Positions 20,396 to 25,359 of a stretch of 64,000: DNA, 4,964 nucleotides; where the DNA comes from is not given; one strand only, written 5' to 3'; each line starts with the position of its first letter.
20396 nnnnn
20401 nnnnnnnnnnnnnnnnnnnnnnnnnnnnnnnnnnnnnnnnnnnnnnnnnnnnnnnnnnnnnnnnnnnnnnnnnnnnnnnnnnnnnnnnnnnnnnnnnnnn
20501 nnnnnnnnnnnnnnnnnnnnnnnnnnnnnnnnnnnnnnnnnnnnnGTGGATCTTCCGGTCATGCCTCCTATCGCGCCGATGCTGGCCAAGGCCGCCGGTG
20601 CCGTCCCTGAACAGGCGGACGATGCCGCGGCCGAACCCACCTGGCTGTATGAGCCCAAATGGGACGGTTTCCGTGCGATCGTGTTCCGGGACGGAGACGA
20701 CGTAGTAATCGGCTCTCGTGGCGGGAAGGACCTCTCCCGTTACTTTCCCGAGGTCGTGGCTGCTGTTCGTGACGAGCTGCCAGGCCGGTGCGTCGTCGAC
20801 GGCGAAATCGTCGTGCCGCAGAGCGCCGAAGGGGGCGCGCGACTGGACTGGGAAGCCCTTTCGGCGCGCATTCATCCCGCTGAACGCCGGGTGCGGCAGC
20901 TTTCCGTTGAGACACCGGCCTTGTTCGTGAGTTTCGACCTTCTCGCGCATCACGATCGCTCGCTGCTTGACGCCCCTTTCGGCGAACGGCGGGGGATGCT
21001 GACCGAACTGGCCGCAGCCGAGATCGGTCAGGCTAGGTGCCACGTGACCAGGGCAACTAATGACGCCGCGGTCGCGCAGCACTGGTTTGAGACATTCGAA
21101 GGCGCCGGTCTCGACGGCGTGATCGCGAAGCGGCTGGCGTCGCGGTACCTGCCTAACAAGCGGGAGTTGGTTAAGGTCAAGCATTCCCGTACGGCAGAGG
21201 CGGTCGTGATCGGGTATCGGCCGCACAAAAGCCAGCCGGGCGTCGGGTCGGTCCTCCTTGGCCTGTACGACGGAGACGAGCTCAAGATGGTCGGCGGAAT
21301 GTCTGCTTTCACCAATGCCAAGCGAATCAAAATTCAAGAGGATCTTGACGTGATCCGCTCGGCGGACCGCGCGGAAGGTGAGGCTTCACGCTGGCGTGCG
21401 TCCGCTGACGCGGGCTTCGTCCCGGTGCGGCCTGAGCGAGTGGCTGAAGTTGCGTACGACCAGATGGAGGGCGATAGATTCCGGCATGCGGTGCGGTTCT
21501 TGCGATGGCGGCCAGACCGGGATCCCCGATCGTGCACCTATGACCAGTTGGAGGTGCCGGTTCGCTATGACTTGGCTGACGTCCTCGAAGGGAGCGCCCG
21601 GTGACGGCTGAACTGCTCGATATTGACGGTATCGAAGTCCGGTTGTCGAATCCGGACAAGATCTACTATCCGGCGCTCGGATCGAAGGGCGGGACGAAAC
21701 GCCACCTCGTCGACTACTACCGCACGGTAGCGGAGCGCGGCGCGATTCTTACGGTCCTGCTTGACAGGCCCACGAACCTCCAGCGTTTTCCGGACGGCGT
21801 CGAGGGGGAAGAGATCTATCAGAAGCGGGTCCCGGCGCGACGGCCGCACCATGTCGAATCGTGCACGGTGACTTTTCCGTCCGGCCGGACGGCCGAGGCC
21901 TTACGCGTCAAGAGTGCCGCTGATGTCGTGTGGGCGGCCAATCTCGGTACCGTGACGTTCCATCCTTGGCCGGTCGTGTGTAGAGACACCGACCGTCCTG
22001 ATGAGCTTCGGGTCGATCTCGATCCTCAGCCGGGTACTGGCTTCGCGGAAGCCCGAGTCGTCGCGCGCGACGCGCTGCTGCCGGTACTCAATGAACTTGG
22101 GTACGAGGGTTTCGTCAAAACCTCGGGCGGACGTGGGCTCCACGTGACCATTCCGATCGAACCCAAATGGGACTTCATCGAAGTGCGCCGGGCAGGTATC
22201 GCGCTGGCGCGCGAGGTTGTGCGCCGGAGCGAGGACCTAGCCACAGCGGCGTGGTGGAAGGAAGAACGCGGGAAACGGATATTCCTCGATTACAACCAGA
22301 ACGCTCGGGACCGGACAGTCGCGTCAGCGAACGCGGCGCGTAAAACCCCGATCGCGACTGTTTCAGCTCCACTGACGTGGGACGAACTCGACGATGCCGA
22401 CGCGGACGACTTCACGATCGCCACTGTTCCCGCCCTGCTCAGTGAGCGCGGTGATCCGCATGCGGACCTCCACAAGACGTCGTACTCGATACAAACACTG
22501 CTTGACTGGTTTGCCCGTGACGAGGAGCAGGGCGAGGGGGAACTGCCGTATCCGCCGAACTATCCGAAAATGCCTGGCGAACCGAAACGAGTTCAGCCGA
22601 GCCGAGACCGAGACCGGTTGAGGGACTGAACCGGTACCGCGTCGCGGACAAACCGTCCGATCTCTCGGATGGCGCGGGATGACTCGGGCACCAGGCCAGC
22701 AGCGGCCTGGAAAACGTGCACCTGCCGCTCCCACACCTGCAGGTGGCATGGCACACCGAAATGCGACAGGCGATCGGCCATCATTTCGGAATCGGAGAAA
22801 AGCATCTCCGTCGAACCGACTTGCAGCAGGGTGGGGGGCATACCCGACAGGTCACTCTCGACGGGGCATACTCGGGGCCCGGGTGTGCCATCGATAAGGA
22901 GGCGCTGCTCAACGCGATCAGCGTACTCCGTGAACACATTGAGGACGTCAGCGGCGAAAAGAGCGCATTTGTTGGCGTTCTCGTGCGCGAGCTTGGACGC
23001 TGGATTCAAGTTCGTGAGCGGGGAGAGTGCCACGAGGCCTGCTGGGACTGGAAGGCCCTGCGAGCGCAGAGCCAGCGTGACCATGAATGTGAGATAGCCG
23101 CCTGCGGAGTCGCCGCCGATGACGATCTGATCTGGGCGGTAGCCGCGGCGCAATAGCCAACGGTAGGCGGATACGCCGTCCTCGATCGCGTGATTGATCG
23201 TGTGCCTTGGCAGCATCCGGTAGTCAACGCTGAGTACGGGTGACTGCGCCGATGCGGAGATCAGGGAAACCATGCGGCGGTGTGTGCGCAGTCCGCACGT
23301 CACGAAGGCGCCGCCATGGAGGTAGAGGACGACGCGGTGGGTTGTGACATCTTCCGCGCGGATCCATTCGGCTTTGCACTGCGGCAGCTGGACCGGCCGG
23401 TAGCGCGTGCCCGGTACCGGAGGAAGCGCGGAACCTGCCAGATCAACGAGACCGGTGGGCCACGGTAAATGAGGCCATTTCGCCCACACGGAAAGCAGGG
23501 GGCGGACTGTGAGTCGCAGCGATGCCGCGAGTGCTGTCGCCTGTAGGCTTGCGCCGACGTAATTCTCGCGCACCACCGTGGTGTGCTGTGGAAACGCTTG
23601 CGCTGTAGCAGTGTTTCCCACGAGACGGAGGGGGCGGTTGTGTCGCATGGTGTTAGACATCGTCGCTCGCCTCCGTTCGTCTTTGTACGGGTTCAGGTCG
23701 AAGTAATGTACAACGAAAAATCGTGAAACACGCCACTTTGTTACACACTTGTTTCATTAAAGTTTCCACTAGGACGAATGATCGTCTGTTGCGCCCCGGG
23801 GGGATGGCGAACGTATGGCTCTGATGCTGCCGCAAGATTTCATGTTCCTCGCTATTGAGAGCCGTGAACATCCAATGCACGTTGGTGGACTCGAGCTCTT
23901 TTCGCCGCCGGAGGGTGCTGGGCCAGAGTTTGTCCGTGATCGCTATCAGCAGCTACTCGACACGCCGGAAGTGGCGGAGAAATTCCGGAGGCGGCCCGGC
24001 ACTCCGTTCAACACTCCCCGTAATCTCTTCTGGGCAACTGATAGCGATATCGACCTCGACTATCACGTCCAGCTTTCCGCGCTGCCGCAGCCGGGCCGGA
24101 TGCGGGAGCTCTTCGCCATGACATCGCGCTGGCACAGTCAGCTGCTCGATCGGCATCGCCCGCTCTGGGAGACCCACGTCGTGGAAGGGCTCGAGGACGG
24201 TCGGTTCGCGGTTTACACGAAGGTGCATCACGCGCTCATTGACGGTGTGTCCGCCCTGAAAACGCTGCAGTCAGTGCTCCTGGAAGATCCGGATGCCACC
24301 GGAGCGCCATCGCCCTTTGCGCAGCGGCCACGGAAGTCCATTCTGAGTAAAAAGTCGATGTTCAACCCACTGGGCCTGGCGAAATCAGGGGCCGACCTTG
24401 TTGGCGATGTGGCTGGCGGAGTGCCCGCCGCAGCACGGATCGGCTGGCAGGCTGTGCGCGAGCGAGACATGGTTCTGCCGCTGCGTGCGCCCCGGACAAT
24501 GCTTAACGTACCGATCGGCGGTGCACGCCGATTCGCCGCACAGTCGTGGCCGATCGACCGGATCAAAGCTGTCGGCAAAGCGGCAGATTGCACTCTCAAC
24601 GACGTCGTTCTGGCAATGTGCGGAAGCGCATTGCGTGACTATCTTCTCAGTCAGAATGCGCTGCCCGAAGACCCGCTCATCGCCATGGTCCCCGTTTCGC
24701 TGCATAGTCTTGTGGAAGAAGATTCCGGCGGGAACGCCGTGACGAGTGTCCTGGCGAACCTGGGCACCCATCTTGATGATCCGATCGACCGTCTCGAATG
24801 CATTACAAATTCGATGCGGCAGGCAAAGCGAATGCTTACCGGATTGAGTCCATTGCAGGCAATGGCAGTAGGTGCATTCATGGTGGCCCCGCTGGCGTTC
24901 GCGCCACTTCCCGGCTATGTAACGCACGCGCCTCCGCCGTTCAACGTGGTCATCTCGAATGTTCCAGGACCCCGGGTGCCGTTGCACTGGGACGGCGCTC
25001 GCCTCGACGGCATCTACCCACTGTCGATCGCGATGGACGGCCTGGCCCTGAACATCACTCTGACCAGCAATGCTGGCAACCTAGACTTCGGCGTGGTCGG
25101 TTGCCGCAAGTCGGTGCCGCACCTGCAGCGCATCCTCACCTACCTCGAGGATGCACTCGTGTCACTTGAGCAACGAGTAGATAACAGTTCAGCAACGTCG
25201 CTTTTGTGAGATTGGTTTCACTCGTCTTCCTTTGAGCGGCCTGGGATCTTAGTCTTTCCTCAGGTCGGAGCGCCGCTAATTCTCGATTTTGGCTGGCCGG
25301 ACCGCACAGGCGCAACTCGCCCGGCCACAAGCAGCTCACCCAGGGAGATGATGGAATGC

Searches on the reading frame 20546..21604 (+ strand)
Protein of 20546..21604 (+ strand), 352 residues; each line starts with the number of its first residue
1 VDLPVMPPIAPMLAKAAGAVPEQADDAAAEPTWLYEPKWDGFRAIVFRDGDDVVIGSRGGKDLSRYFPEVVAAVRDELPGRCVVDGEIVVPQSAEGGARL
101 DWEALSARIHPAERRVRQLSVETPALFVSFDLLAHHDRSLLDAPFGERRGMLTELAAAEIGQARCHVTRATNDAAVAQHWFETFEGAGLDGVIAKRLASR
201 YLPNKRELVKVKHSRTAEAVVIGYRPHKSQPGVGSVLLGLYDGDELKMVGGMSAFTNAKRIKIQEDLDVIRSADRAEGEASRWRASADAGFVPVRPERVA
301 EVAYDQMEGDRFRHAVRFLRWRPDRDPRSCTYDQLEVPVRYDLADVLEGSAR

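Call 82: search_protein_families(library=pfam, proteins=[window:20546-21604:+], max_evalue=0.0001)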
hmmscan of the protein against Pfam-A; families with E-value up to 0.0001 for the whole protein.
window:20546-21604:+ (352 aa): 2 families
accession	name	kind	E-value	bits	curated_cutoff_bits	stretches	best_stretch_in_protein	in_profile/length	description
PF01068.26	DNA_ligase_A_M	-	2.2e-38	132.4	26.2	1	11-212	1-204/204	ATP dependent DNA ligase domain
PF04679.21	DNA_ligase_A_C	-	6.4e-13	49.4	27.5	1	231-325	3-94/94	ATP dependent DNA ligase C terminal region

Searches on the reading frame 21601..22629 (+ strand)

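Call 82: search_protein_families(library=pfam, proteins=[window:21601-22629:+], max_evalue=0.0001)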
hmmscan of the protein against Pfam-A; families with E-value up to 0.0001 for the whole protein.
window:21601-22629:+ (342 aa): 2 families
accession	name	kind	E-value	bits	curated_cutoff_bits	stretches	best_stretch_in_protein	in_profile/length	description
PF21686.3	LigD_Prim-Pol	-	2.8e-81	273.3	27.4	1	32-287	1-254/254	LigD, primase-polymerase domain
PF01896.25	DNA_primase_S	-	1.2e-05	26.2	26.8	1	139-260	2-163/163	DNA primase small subunit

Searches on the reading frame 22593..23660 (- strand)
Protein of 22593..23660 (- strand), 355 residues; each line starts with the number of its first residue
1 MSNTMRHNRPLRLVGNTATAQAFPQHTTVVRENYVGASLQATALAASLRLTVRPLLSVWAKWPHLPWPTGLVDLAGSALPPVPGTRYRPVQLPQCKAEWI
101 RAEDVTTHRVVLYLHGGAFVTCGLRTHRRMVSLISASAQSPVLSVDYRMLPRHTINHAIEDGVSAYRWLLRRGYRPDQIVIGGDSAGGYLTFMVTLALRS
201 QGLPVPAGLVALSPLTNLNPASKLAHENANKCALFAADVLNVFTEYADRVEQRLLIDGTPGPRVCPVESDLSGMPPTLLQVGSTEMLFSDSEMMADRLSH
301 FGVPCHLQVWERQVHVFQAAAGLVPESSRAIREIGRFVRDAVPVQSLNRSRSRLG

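Call 82: search_protein_families(library=pfam, proteins=[window:22593-23660:-], max_evalue=0.0001)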
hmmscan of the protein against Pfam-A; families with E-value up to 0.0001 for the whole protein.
window:22593-23660:- (355 aa): 3 families
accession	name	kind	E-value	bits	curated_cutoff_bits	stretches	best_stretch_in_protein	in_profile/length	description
PF07859.19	Abhydrolase_3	-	2.4e-45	155.3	25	1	111-318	1-209/210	alpha/beta hydrolase fold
PF20434.5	BD-FAE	-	4.1e-08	33.4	26.8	1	106-197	11-109/215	BD-FAE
PF10340.15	Say1_Mug180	-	2.4e-06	27.1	21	1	93-242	103-264/374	Steryl acetyl hydrolase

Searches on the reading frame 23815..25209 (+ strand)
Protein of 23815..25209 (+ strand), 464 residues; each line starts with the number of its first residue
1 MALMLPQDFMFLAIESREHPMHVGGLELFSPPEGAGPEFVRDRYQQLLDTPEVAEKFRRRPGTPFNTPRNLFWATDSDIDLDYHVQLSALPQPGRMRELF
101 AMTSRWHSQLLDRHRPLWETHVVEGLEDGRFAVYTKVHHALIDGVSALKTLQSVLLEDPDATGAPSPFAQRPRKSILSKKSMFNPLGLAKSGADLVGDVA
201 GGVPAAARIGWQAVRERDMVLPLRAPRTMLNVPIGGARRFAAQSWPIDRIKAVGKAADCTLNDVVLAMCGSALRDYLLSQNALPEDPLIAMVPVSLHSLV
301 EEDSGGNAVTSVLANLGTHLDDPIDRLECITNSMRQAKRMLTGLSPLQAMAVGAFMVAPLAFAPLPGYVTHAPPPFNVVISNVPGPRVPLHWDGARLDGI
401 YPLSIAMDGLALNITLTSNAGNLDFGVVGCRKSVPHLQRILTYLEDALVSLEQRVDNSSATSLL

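Call 81: search_protein_families(library=pfam, proteins=[window:23815-25209:+], max_evalue=0.0001)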
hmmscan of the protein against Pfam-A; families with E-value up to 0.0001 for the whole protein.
window:23815-25209:+ (464 aa): 2 families
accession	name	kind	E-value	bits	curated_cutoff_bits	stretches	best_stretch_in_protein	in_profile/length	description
PF03007.21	WS_DGAT_cat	-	4.8e-81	272.8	23.6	1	5-265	2-263/263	Wax ester synthase/diacylglycerol acyltransferase catalytic domain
PF06974.18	WS_DGAT_C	-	3.8e-38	131.3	20.7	1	306-451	2-144/145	WS/DGAT C-terminal domain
